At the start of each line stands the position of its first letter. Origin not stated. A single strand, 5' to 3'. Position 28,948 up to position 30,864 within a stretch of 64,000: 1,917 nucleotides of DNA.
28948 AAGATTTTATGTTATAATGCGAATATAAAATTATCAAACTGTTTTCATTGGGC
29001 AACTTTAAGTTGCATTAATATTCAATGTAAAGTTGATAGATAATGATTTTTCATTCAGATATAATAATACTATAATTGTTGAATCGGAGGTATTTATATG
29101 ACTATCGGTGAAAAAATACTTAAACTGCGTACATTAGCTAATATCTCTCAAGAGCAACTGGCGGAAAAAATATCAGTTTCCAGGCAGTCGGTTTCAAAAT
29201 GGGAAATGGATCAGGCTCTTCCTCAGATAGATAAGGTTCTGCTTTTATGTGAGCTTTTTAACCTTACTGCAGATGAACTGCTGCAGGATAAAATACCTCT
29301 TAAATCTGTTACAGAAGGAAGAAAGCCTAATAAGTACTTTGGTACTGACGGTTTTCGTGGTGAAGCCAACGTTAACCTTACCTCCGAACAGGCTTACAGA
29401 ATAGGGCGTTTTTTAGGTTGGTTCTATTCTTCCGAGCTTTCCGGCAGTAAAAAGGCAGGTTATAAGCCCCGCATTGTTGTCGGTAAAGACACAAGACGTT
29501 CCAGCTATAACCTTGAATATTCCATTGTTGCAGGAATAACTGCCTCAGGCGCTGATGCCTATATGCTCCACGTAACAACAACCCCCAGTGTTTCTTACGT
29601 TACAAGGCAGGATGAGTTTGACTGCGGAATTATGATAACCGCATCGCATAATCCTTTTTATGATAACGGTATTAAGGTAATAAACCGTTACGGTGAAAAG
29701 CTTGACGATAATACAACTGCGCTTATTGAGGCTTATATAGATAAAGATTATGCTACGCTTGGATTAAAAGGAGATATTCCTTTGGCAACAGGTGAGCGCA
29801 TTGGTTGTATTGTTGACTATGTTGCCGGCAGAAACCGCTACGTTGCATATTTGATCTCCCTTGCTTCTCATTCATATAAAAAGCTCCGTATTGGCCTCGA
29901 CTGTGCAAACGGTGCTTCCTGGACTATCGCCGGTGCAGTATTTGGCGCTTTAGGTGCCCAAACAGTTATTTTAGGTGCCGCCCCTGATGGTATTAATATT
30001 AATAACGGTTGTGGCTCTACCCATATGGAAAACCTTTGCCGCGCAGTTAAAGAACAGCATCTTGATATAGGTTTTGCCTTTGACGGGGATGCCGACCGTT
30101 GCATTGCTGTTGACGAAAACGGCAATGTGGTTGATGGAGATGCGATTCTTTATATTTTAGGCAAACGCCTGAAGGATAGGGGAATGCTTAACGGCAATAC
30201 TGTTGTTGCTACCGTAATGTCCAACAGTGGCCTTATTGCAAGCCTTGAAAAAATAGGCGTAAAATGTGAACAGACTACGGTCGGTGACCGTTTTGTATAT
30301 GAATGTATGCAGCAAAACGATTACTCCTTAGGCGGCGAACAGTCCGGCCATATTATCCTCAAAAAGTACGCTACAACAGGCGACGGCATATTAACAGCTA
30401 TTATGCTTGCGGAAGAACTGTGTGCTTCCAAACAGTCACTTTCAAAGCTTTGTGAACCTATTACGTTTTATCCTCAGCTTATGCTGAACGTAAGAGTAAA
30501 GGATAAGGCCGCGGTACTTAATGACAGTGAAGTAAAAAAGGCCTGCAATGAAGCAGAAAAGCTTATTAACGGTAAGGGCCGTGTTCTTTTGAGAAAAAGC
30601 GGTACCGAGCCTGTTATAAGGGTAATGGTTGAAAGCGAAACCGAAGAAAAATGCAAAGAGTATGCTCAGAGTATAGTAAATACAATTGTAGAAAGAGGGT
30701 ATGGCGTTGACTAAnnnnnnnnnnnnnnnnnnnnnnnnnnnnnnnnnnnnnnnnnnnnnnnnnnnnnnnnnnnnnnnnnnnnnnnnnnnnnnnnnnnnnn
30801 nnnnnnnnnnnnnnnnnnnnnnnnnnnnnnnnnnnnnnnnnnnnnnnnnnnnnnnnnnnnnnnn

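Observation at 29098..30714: XRE-type helix-turn-helix domain fused in frame to phosphoglucosamine mutase (GlmM)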

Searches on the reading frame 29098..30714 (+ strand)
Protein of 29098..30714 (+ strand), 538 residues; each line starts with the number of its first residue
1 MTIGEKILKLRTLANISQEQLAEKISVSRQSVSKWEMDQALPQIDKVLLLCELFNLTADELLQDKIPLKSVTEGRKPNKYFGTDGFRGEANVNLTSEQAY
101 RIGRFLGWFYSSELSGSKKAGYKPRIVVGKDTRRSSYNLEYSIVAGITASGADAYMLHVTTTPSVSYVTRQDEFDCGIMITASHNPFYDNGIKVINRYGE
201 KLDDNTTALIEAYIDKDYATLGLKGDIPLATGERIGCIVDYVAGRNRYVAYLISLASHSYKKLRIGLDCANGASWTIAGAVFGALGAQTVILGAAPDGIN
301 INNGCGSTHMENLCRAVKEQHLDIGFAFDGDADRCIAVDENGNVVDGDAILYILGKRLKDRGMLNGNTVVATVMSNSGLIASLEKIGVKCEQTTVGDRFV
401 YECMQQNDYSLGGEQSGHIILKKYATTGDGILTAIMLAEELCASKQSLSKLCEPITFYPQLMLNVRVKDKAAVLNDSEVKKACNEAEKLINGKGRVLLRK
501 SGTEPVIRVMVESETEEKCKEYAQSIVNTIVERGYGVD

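Call 3: search_protein_families(library=pfam, proteins=[window:29098-30714:+], max_evalue=0.01)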
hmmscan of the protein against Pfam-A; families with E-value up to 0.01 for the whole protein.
window:29098-30714:+ (538 aa): 10 families
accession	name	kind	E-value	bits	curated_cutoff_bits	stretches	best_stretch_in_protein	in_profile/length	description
PF02878.22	PGM_PMM_I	-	9.8e-37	126.2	22.5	1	79-217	2-134/138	Phosphoglucomutase/phosphomannomutase, alpha/beta/alpha domain I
PF02880.22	PGM_PMM_III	-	1e-33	116.3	20.7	1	346-453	1-110/115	Phosphoglucomutase/phosphomannomutase, alpha/beta/alpha domain III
PF00408.26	PGM_PMM_IV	-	7.4e-19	68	23.1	1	462-528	1-67/68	Phosphoglucomutase/phosphomannomutase, C-terminal domain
PF02879.22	PGM_PMM_II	-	9.9e-15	55.4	29.3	1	248-342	3-103/103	Phosphoglucomutase/phosphomannomutase, alpha/beta/alpha domain II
PF01381.28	HTH_3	-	2.1e-14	53.7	23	1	8-61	2-55/55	Helix-turn-helix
PF12844.13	HTH_19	-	2e-10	40.9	30.2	1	4-63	1-60/64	Helix-turn-helix domain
PF13560.12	HTH_31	-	1.3e-07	32.3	27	1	10-61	9-61/64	Helix-turn-helix domain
PF04064.18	DUF384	-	0.0014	18.9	24.6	1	493-531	10-48/55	Domain of unknown function (DUF384)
PF13443.12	HTH_26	-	0.0018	18.9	22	1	7-63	2-59/63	Cro/C1-type HTH DNA-binding domain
PF07022.19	Phage_CI_repr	-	0.002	18.9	22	0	16-55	12-51/65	Bacteriophage CI repressor helix-turn-helix domain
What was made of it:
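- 29098..29286 (+): XRE/Cro-C1 helix-turn-helix domain, aa 1-63; the stretch around the predicted recognition helix, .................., is nearly invariant. Pfam HTH_3 E 2e-14 (call 3).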

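Call 4: search_protein_families(library=ncbifam, proteins=[window:29098-30714:+], max_evalue=0.001)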
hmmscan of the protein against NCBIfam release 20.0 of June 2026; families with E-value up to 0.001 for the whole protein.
window:29098-30714:+ (538 aa): 14 families
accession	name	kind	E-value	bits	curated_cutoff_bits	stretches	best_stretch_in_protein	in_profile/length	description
TIGR01455.1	glmM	equivalog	1.4e-152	508.5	447.55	1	81-530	1-440/442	phosphoglucosamine mutase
TIGR03990.1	Arch_GlmM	equivalog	1.1e-89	301.4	439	1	79-530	2-444/444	phosphoglucosamine mutase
NF007088.0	PRK09542.1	equivalog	1.4e-50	172.6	618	1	123-530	46-453/456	phosphomannomutase/phosphoglucomutase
NF046027.1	PhglucPhmanMutPgmG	equivalog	3.1e-46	158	600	1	87-530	16-450/460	phosphoglucomutase/phosphomannomutase PgmG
NF011943.0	PRK15414.1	subfamily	6.6e-35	121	801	1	85-524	11-447/456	phosphomannomutase CpsG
TIGR01132.1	pgm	equivalog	6.3e-14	51.3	778.05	1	72-442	33-425/546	phosphoglucomutase (alpha-D-glucose-1,6-bisphosphate-dependent)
NF041951.1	phage_RstR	subfamily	3.3e-12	46.6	80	1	1-65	1-65/108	RstR family transcriptional repressor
NF005737.0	PRK07564.1-1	equivalog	1.3e-10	40.5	378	1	124-448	51-396/543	alpha-D-glucose phosphate-specific phosphoglucomutase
NF052239.1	antitox_spr1629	equivalog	9.9e-10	38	335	1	1-65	1-65/377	spr1629 family repressor/antitoxin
TIGR03070.1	couple_hipB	subfamily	4.8e-08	32.8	71.65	1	3-57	3-57/58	type II toxin-antitoxin system Y4mF family antitoxin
NF007257.0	PRK09706.1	subfamily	3e-06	27.1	101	1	2-61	5-64/135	transcriptional repressor DicA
NF003162.0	PRK04140.1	equivalog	3.4e-06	26.3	263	1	4-56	128-180/317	transcriptional regulator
NF041575.1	antitoxPezA_Strep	equivalog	0.00032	20.7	290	1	3-58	2-57/158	type II toxin-antitoxin system antitoxin PezA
TIGR03830.1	CxxCG_CxxCG_HTH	subfamily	0.00035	20.4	61.8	1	3-53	66-116/127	type II TA system antitoxin MqsA family protein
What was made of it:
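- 29329..30711 (+): Complete phosphoglucosamine mutase, aa 78-538 (catalytic Ser183 codon at 29644-29646). TIGR01455 at 508 bits, above the 447 cut-off (call 4).
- On Phosphoglucosamine mutase GlmM (TIGR01455): 508.5 bits against 447.55, aa 81-530 (call 4)
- Checked: NCBIfam finds TIGR01455 glmM (equivalog) at 508.5 bits against a cut-off of 447.55, covering aa 81-530 (call 4).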
